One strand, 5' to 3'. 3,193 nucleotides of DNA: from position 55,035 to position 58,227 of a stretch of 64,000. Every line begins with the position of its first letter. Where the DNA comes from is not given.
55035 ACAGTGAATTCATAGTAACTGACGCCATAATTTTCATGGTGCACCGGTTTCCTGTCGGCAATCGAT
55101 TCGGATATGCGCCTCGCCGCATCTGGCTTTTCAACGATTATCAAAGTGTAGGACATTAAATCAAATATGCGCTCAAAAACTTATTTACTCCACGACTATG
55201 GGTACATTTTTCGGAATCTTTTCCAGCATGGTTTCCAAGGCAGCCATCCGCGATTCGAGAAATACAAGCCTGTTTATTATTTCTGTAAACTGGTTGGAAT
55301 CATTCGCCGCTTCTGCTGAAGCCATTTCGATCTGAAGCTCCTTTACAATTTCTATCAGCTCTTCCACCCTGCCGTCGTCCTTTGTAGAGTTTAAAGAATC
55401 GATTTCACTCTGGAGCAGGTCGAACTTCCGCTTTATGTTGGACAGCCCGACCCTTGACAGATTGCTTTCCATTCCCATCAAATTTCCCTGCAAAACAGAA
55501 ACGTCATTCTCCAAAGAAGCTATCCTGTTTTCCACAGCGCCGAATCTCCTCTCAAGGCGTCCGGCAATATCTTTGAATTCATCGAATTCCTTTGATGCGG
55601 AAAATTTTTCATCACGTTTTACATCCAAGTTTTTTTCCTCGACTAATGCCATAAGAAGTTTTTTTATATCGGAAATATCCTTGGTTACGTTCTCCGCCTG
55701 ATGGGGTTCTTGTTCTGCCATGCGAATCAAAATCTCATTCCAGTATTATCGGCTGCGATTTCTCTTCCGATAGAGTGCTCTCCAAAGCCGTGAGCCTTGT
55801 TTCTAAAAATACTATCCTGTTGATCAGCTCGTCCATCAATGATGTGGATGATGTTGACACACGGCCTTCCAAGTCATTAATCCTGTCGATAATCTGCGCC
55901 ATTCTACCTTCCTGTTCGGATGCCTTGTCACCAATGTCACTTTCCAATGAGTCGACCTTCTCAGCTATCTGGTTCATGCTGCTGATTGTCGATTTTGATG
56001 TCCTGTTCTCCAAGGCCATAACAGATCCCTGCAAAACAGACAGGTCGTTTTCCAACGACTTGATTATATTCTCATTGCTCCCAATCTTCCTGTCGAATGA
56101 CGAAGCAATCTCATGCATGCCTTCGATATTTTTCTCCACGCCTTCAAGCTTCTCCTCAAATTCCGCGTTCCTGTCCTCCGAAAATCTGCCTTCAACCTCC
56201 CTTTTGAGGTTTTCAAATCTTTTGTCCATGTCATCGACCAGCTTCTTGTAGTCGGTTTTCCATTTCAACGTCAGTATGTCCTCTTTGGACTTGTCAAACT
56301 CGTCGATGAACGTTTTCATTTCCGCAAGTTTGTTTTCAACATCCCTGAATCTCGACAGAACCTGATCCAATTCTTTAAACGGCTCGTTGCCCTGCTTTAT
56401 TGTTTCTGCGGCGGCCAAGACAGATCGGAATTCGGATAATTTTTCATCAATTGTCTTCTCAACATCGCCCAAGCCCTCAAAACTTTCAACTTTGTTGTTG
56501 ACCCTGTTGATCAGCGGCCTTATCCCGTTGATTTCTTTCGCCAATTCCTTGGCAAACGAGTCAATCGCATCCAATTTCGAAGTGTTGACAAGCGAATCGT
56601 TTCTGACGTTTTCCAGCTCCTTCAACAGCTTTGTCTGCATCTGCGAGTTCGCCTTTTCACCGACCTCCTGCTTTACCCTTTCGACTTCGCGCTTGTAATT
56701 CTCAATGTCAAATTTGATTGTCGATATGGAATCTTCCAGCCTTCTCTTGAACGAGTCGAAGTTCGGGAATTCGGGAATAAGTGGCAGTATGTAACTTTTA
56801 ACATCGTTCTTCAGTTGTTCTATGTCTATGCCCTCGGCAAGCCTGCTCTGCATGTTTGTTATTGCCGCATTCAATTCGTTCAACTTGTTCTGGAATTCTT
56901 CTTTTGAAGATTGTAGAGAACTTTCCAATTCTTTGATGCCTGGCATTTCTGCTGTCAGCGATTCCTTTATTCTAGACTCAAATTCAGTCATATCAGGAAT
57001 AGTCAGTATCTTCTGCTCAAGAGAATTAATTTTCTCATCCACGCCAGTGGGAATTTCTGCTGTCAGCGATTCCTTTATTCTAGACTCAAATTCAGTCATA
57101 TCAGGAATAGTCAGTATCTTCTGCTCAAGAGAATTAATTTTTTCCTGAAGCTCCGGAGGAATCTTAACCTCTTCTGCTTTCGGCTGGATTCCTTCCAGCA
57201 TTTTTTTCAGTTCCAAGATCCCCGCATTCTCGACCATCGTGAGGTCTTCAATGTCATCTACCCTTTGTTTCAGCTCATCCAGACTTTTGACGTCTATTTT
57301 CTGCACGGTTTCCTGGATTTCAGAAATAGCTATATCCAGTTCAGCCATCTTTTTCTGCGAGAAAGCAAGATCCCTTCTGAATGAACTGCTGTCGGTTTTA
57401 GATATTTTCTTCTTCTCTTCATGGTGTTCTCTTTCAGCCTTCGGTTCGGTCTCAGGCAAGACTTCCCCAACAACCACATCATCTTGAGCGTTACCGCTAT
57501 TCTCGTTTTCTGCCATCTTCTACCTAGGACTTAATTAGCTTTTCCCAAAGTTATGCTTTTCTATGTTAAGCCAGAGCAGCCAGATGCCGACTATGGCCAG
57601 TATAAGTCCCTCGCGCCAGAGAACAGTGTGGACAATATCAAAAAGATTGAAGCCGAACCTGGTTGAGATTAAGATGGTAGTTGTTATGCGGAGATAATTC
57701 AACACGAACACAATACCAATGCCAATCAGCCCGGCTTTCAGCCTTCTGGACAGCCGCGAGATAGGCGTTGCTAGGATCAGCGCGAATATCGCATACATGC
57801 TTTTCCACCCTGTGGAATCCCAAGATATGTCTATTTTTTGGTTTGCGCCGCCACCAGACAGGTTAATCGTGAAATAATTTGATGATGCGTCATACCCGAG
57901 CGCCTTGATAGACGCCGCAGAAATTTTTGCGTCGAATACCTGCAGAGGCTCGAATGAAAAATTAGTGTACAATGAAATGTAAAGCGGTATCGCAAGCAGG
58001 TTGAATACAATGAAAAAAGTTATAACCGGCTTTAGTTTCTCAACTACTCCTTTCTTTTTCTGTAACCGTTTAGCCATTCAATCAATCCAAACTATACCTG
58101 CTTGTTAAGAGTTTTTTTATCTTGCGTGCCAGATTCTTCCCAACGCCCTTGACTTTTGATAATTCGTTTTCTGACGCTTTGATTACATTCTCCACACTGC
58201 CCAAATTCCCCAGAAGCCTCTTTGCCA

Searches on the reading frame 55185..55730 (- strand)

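Call 3: search_protein_families(library=pfam, proteins=[window:55185-55730:-], max_evalue=0.01)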
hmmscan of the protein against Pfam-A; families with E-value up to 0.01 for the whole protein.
window:55185-55730:- (181 aa): 5 families
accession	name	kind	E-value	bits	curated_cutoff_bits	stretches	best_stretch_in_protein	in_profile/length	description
PF23991.1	DUF7310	-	1.2e-05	26.1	40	0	39-90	15-66/83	Coiled-coil region of unknown function (DUF7310)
PF16326.10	ABC_tran_CTD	-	0.00048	20.7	32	0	60-111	7-58/69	ABC transporter C-terminal domain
PF01519.22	DUF16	-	0.0013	19.6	40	0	37-91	10-64/104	Protein of unknown function DUF16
PF05531.17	NPV_P10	-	0.0032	18.3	29.8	0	69-116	12-57/75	Nucleopolyhedrovirus P10 protein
PF17060.10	MPS2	-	0.0072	15.8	28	1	33-125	151-245/395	Monopolar spindle protein 2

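Call 4: search_protein_families(library=ncbifam, proteins=[window:55185-55730:-], max_evalue=0.01)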
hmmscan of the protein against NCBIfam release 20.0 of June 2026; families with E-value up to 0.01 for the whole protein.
window:55185-55730:- (181 aa): 1 family
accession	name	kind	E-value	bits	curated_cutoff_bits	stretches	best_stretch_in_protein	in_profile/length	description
NF045487.1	ASRP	equivalog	0.00017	20.3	300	0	98-172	359-434/593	archaea-specific SMC-related protein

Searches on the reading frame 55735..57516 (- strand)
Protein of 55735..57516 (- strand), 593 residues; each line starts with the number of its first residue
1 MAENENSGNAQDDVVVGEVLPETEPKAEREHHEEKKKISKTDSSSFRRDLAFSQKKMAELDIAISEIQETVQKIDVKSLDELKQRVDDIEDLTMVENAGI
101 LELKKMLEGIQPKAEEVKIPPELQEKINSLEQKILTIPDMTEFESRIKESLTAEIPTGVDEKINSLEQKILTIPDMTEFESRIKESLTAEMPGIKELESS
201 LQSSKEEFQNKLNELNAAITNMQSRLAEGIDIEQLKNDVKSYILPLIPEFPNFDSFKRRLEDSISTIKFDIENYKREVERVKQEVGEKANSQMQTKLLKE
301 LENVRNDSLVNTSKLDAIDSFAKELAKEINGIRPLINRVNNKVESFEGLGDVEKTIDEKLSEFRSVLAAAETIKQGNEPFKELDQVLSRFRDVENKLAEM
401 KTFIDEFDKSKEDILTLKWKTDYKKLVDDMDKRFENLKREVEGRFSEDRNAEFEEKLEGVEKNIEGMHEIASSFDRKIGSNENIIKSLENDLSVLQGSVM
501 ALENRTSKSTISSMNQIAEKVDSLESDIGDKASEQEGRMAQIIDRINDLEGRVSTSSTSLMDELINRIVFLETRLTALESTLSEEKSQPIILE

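Call 3: search_protein_families(library=pfam, proteins=[window:55735-57516:-], max_evalue=0.01)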
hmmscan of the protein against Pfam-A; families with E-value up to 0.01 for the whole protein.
window:55735-57516:- (593 aa): 4 families
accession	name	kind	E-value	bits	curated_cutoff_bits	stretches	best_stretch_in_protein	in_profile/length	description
PF04513.17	Baculo_PEP_C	-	1.7e-11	44.8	38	0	87-194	2-104/140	Baculovirus polyhedron envelope protein, PEP, C terminus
PF02050.21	FliJ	-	0.00098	19.8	28.4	0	209-303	4-100/123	Flagellar FliJ protein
PF23991.1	DUF7310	-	0.0053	17.7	40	0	454-506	2-60/83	Coiled-coil region of unknown function (DUF7310)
PF10046.14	BLOC1_2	-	0.0082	16.9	33.4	0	482-555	5-76/96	Biogenesis of lysosome-related organelles complex-1 subunit 2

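Call 4: search_protein_families(library=ncbifam, proteins=[window:55735-57516:-], max_evalue=0.01)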
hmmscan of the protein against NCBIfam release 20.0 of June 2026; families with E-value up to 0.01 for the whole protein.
window:55735-57516:- (593 aa): 7 families
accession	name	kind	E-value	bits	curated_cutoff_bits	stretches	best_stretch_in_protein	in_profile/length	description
NF003034.1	PRK03918.1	equivalog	2.8e-11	42.2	700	1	33-540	228-749/878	DNA double-strand break repair ATPase Rad50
NF041034.1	Rad50_Sulf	equivalog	1.2e-08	33.4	1000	1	71-586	192-690/872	DNA double-strand break repair ATPase Rad50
NF045487.1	ASRP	equivalog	6.5e-08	31.6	300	1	259-583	153-477/593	archaea-specific SMC-related protein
TIGR04523.1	Mplasa_alph_rch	subfamily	2.8e-07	28.9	270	1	32-414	242-622/745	helix-rich protein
TIGR02169.1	SMC_prok_A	equivalog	3.4e-07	28.3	729.4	2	259-440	742-912/1165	chromosome segregation protein SMC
NF041751.2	sbcc_Staph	equivalog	0.00052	18.1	920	1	246-510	234-492/1007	exonuclease subunit SbcC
NF040788.1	S-lay_SlaB_Mtsph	equivalog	0.004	16.1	700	0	469-561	308-395/416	S-layer protein SlaB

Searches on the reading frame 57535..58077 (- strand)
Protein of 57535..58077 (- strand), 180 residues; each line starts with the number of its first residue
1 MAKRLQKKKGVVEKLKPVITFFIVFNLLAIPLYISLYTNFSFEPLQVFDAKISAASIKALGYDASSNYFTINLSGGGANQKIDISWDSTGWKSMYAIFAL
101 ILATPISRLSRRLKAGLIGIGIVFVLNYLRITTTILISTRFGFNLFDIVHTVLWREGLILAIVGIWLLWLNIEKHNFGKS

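Call 3: search_protein_families(library=pfam, proteins=[window:57535-58077:-], max_evalue=0.01)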
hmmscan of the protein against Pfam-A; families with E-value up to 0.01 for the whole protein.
window:57535-58077:- (180 aa): 1 family
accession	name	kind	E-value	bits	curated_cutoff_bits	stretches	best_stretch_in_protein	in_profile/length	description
PF09721.15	Exosortase_EpsH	-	2.6e-11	43.9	25.7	1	21-170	104-249/254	Transmembrane exosortase (Exosortase_EpsH)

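Call 4: search_protein_families(library=ncbifam, proteins=[window:57535-58077:-], max_evalue=0.01)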
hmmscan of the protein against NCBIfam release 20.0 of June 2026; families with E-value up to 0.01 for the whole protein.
window:57535-58077:- (180 aa): 14 families
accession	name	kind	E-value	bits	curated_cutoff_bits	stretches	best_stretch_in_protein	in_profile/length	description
TIGR04177.1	exosort_XrtH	exception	5.5e-13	49.2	86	1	20-172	2-154/158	exosortase H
TIGR04178.1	exo_archaeo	signature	2.5e-12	46.9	23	1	83-170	2-94/97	exosortase/archaeosortase family protein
NF046081.1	exosort_XrtX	exception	5.9e-07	29.5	170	1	49-174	40-163/168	exosortase X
NF033505.2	paceosortase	exception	1.8e-06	28.2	80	1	93-171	69-146/167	pacearchaeosortase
TIGR04293.1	archaeo_artF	exception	2.5e-06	27.6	150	1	80-164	68-149/166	archaeosortase family protein ArtF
TIGR04144.1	archaeo_VPXXXP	exception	1.1e-05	25.4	150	1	22-171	4-151/156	archaeosortase B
NF033767.0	exosort_XrtS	exception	0.00015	21.7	145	1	97-165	79-144/155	exosortase S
TIGR03110.1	exosort_Gpos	exception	0.00023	21.1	102.75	1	63-163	69-167/187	exosortase family protein XrtG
TIGR04300.1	exosort_XrtM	exception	0.00036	21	125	1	46-170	18-140/150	exosortase family protein XrtM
TIGR04125.1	exosort_PGF_TRM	exception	0.00037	20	75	1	57-147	117-205/271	archaeosortase A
NF012138.0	exosort_XrtR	exception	0.00065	19.9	150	1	95-165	78-145/160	exosortase R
TIGR03763.1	cyanoexo_CrtA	exception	0.00076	19.1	150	1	23-151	114-237/260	cyanoexosortase A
TIGR04124.1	archaeo_artE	exception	0.0027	17.8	95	1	16-173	7-151/153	archaeosortase family protein ArtE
TIGR04175.1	archaeo_artD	exception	0.0059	16.6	125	1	46-168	21-142/150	archaeosortase D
